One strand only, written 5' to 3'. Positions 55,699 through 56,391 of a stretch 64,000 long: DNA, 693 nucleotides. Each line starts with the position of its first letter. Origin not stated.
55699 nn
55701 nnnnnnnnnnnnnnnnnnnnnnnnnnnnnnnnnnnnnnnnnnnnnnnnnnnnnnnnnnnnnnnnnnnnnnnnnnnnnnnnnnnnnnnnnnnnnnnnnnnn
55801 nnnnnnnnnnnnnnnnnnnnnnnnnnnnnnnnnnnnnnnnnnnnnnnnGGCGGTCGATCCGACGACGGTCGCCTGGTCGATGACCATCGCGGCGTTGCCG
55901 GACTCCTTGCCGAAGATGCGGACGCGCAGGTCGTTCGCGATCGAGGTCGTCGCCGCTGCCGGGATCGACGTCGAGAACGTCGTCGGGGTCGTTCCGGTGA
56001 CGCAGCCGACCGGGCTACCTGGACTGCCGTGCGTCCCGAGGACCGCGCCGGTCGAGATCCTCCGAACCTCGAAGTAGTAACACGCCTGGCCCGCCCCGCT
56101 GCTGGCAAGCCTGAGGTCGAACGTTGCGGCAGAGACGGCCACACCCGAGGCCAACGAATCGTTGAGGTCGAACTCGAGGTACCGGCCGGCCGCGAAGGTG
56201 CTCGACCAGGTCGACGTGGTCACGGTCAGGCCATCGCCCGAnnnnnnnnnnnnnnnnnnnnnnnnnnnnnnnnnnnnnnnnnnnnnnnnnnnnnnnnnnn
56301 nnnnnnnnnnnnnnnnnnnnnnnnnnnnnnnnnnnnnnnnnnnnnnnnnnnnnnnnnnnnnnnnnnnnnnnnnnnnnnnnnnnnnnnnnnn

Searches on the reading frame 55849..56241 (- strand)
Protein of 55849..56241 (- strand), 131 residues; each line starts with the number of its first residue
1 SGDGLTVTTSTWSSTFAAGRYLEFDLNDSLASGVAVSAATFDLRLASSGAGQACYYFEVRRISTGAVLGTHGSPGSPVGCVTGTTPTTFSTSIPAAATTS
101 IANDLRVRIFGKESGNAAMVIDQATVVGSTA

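Call 24: search_protein_representatives(alignment_id=A2)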
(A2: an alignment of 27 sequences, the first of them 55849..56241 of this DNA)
Query: 27 sequences, 131 profile positions. Proteins with E-value up to 0.001 (for the whole library): 321; up to 1e-10: 267; up to 1e-30: 173. The best 150 are listed.
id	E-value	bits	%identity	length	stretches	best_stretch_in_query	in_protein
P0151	7.4e-83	291.2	-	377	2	3-130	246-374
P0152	4.2e-82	288.7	-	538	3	6-130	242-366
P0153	1.1e-81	287.4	-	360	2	4-131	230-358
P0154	2.5e-80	283.0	-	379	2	3-130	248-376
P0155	4.3e-78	275.8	-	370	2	4-129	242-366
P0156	4.8e-78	275.6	-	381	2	4-130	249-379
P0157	5.9e-78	275.3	-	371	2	3-129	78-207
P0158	6.8e-78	275.1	-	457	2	4-130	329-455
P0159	3.1e-77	273.0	-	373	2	6-130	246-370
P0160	6.8e-77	271.9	-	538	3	3-130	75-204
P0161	9.9e-77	271.3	-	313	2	4-131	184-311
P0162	2.6e-76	270.0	-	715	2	4-131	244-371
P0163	3.0e-76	269.8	-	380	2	3-130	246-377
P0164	1.1e-75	268.0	-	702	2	3-130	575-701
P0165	1.2e-75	267.9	-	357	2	4-130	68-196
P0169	6.8e-73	258.9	-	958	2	4-130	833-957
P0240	1.4e-53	196.5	-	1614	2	2-130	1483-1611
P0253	1.8e-49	183.1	-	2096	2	2-131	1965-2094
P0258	1.3e-47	177.2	-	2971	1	2-130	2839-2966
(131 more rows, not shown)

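Call 28: search_protein_families(library=pfam, proteins=[P0151, P0152, P0162, P0164, P0169, P0240, P0253, P0258], max_evalue=0.01)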
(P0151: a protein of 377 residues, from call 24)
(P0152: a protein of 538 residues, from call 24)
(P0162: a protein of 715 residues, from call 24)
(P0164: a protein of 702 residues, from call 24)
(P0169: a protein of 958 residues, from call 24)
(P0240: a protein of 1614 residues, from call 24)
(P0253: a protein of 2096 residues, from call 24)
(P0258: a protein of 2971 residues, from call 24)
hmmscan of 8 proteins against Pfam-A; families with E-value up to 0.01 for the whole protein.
P0151 (377 aa): 0 families

P0152 (538 aa): 1 family
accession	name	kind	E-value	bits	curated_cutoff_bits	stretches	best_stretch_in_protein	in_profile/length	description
PF24517.2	CBM96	-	2.5e-29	102.6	26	1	379-535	3-162/164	Carbohydrate-binding module family 96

P0162 (715 aa): 2 families
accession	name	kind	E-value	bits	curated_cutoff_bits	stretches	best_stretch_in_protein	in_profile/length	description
PF24517.2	CBM96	-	5e-57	192.7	26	2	382-540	2-163/164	Carbohydrate-binding module family 96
PF00688.24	TGFb_propeptide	-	0.00037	20.7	25.8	0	590-628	109-154/242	TGF-beta propeptide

P0164 (702 aa): 1 family
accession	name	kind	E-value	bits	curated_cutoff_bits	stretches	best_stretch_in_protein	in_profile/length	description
PF10502.14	Peptidase_S26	-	7.2e-07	29.7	22.9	1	40-111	7-79/168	Signal peptidase, peptidase S26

P0169 (958 aa): 4 families
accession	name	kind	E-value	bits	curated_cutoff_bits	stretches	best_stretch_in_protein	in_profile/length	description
PF13229.12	Beta_helix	-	1.9e-18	67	25.9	1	250-412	1-155/158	Right handed beta helix region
PF18911.6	PKD_4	-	2.1e-14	53.8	27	1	552-636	4-85/85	PKD domain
PF05048.19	NosD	-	7.8e-14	52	23.6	1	197-372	15-173/212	Periplasmic copper-binding protein (NosD)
PF00801.26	PKD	-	9.1e-11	42.1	23.5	1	556-631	4-76/80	PKD domain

P0240 (1614 aa): 8 families
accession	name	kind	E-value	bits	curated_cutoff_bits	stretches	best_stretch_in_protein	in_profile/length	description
PF17963.7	Big_9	-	1.8e-15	58.1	23.6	1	1277-1372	1-89/89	Bacterial Ig domain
PF17892.7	Cadherin_5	-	4.1e-13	49.4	26.5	1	1277-1374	2-98/98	Cadherin-like domain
PF17803.7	Cadherin_4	-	7.4e-12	46.1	25.1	1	1277-1342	11-71/71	Bacterial cadherin-like domain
PF25174.1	Beta-prop_THOC3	-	1.3e-10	41.2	305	1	669-870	89-270/272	THOC3 beta-propeller domain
PF24814.1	WD40_Prp19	-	1.8e-08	34.2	320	1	625-734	139-239/281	Prp19 WD40 domain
PF00400.38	WD40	-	4.9e-06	27.3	27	0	669-684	12-27/39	WD domain, G-beta repeat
PF07081.18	DUF1349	-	0.0008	19.6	32.4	1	264-408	35-177/179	Protein of unknown function (DUF1349)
PF07676.18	PD40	-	0.0015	18.9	20.9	0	807-823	8-24/38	WD40-like Beta Propeller Repeat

P0253 (2096 aa): 5 families
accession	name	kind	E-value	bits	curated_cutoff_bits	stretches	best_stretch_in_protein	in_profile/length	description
PF17963.7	Big_9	-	3.3e-64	214.2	23.6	4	1870-1964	1-89/89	Bacterial Ig domain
PF17892.7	Cadherin_5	-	5e-63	209.5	26.5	4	1869-1965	1-97/98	Cadherin-like domain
PF17803.7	Cadherin_4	-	2.3e-53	179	25.1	6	1861-1933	2-71/71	Bacterial cadherin-like domain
PF00082.27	Peptidase_S8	-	7e-35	121.2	21.8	1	111-358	4-288/288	Subtilase family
PF07081.18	DUF1349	-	2.5e-05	24.5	32.4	1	1151-1219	106-176/179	Protein of unknown function (DUF1349)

P0258 (2971 aa): 5 families
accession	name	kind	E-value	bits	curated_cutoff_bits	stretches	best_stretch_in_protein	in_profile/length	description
PF17963.7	Big_9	-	6e-52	174.9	23.6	4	2405-2498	1-89/89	Bacterial Ig domain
PF17803.7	Cadherin_4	-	3.3e-41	140.1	25.1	4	2402-2466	8-71/71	Bacterial cadherin-like domain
PF17892.7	Cadherin_5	-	4.2e-41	139.2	26.5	3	2744-2840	2-98/98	Cadherin-like domain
PF07081.18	DUF1349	-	3.2e-08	33.9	32.4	1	1984-2134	23-177/179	Protein of unknown function (DUF1349)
PF16184.11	Cadherin_3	-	0.0033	17.8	25.5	0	2767-2837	22-104/106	Cadherin-like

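Call 29: search_protein_families(library=ncbifam, proteins=[P0151, P0152, P0162, P0164, P0169, P0240, P0253, P0258], max_evalue=0.01)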
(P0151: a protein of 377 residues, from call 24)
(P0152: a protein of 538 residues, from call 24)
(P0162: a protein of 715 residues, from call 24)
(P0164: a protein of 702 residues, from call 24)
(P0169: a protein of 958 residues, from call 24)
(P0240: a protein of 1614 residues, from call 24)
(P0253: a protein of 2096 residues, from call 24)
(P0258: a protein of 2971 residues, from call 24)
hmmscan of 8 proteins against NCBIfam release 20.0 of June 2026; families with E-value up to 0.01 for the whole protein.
P0151 (377 aa): 0 families

P0152 (538 aa): 1 family
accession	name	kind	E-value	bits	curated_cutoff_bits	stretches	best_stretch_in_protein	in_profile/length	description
NF033679.1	DNRLRE_dom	domain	1.5e-27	96.6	34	1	385-533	1-161/164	DNRLRE domain-containing protein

P0162 (715 aa): 1 family
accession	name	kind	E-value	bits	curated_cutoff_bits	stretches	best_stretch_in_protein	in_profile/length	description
NF033679.1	DNRLRE_dom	domain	4.7e-54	182.9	34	2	389-540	1-164/164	DNRLRE domain-containing protein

P0164 (702 aa): 3 families
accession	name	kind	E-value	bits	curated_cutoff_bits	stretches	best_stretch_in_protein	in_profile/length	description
TIGR02228.1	sigpep_I_arch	equivalog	1.4e-18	67.3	51.85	1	36-177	11-149/158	signal peptidase I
NF046067.1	SigPepSipWBacil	equivalog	3.7e-09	36.4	190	1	61-190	42-168/189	signal peptidase I SipW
TIGR02227.1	sigpep_I_bact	equivalog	2.5e-07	30.7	47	1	41-113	4-78/162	signal peptidase I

P0169 (958 aa): 3 families
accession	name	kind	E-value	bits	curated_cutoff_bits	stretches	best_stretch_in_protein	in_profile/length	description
TIGR03804.1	para_beta_helix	repeat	2.2e-11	43.2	19.45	1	275-317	1-42/44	parallel beta-helix repeat protein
NF038177.1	epimerase_AlgG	equivalog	2e-08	33.3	700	1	280-421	280-416/519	mannuronan 5-epimerase AlgG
NF041518.1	choice_anch_Q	domain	0.0094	16.2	25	0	491-544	17-57/58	choice-of-anchor Q domain-containing protein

P0240 (1614 aa): 2 families
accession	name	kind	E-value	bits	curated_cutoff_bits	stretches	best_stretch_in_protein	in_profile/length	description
NF012211.1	tand_rpt_95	domain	1.6e-14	53.6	90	1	1305-1382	13-93/98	tandem-95 repeat protein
NF006485.0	PRK08903.1-5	equivalog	0.00053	19.7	289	0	849-891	11-51/233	DnaA regulatory inactivator Hda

P0253 (2096 aa): 9 families
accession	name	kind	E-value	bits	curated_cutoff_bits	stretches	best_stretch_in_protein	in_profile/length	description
NF012211.1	tand_rpt_95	domain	1.8e-76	252.3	90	4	588-683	1-94/98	tandem-95 repeat protein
TIGR03921.1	T7SS_mycosin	equivalog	4e-43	147.9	278.75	1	112-371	16-289/353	type VII secretion-associated serine protease mycosin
NF033595.1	denti_PrtP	equivalog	2.4e-18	66.1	300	2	227-367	359-503/606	dentilisin complex serine proteinase subunit PrtP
NF049966.1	QH_SP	equivalog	3e-14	52.9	165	1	113-351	2-216/219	subtilisin-like serine protease QhpE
TIGR03895.1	protease_PatA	subfamily_domain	5.4e-08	32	421.05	1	178-330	28-180/606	PatA/PatG family cyanobactin maturation protease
NF045619.1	adhes_GNV_Cterm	subfamily_domain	1.4e-06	27.8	180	2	1748-1892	96-225/458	BapA/Bap/LapF family large adhesin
TIGR01965.1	VCBS_repeat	domain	3e-06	27.3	15.5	1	1801-1885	6-97/99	VCBS domain-containing protein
TIGR04212.1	GlyGly_RbtA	equivalog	4.5e-06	25.2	295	1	624-680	515-573/605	rhombotarget A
NF042956.1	IteS_antiphage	equivalog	0.00035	18.9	900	1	108-209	254-351/747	S8 family anti-phage peptidase IteS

P0258 (2971 aa): 5 families
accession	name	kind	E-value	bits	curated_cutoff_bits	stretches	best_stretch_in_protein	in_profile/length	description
NF012211.1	tand_rpt_95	domain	2.9e-53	177.9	90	4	2416-2509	1-94/98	tandem-95 repeat protein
TIGR03921.1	T7SS_mycosin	equivalog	6.3e-47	160.4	278.75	1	232-490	15-293/353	type VII secretion-associated serine protease mycosin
TIGR03895.1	protease_PatA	subfamily_domain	2.9e-13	49.5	421.05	1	313-440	43-178/606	PatA/PatG family cyanobactin maturation protease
NF049966.1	QH_SP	equivalog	2e-12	47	165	1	234-462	2-215/219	subtilisin-like serine protease QhpE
TIGR01965.1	VCBS_repeat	domain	0.00026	21.1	15.5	1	2432-2520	5-98/99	VCBS domain-containing protein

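Call 37: search_solved_structures(query=A2, max_evalue=10)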
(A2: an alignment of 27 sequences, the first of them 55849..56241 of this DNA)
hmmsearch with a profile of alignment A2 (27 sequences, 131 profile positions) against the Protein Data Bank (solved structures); distinct sequences matched with E-value up to 10: 8.
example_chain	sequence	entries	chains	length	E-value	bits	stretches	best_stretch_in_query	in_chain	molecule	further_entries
8ulk_D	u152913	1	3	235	0.18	14.9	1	12-92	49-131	1G12 Fab heavy chain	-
8ulh_H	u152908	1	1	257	0.22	14.6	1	12-91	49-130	1G12 Fab heavy chain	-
5lhv_A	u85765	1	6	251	1.1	12.4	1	63-113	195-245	Uridine phosphorylase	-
4g8j_A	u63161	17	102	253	1.1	12.4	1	63-113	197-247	Uridine phosphorylase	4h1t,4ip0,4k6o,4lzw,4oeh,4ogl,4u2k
3o6v_A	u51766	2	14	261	1.2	12.2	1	63-113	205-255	Uridine phosphorylase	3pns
8sxi_C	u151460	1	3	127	1.3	12.2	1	12-59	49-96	b12 Heavy Chain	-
3sdy_H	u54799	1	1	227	2.3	11.3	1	12-59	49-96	Antibody CR8020, Heavy Chain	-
6ehw_B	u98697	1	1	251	6.8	9.8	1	45-107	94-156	scFv AbVance: increasing our knowledge of antibody structural space to enable faster and b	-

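Call 49: predict_structure(alignment_id=A4)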
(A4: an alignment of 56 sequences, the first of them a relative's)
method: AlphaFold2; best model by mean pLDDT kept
length: 377 residues; sequences in the alignment: 56
mean_pLDDT: 91.6   pTM: 0.83
mean pLDDT of the five models: 91.6, 91.3, 91.1, 91.0, 90.8
residues with pLDDT >= 90: 315; 70-90: 19; 50-70: 37; < 50: 6
segments of 3 or more residues with pLDDT < 50: 1-5
pLDDT, mean of each block of 10 residues (from residue 1): 49 65 62 53 65 92 97 96 94 98 97 92 98 98 98 98 98 98 97 99 98 96 97 96 93 97 98 95 98 93 98 98 95 98 97 96 96 96
secondary structure, 60 per line:
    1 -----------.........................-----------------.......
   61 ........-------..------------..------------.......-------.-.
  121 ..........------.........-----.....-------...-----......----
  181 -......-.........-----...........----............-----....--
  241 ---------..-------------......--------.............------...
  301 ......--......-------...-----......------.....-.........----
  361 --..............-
elements in order: H12-36 E54-68 E104-110 E120-130 E137-145 E151-155 E163-165 E171-176 H183-187 E189-197 E203-213 E218-229 E235-238 E265-270 E279-291 E298-306 E309-314 E322-324 E330-335 H342-346 E348-356 E363-376

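Call 68: find_homologous_proteins(query=P0151, max_evalue=0.00001)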
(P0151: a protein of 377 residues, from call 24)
Query P0151 (377 aa): 473 proteins with E <= 0.00001 among 8000 candidates; the best 120 are listed.
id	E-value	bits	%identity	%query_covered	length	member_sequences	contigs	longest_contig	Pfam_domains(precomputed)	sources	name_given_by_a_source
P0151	7.9e-240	813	100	100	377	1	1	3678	-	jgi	jgi:hypothetical protein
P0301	5.3e-205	698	86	100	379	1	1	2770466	-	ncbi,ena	-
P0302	2.6e-204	696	85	100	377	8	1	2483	-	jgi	-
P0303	1.2e-201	687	84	100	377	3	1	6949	-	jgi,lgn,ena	-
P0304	8.6e-201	684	83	100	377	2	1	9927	-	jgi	-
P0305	4.5e-200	682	83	100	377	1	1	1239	-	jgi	jgi:hypothetical protein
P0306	1.1e-199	681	83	100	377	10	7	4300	-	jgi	jgi:hypothetical protein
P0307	2.5e-197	673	83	100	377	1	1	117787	-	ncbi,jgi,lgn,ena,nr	ncbi:MAG TPA: hypothetical protein VK488_09615 [Gaiellaceae bacterium]|nr:hypothetical protein [Gaie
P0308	2.7e-196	670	82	100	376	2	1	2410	-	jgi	jgi:hypothetical protein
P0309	9.6e-196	668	81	100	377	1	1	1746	-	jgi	jgi:hypothetical protein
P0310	8.0e-182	622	76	100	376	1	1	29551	-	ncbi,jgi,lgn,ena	jgi:hypothetical protein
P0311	3.9e-180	617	76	99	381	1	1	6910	-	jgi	jgi:hypothetical protein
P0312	1.1e-178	612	75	100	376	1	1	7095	-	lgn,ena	-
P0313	9.4e-169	579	71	100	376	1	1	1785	-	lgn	-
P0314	1.4e-160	552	67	100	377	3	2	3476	-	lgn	-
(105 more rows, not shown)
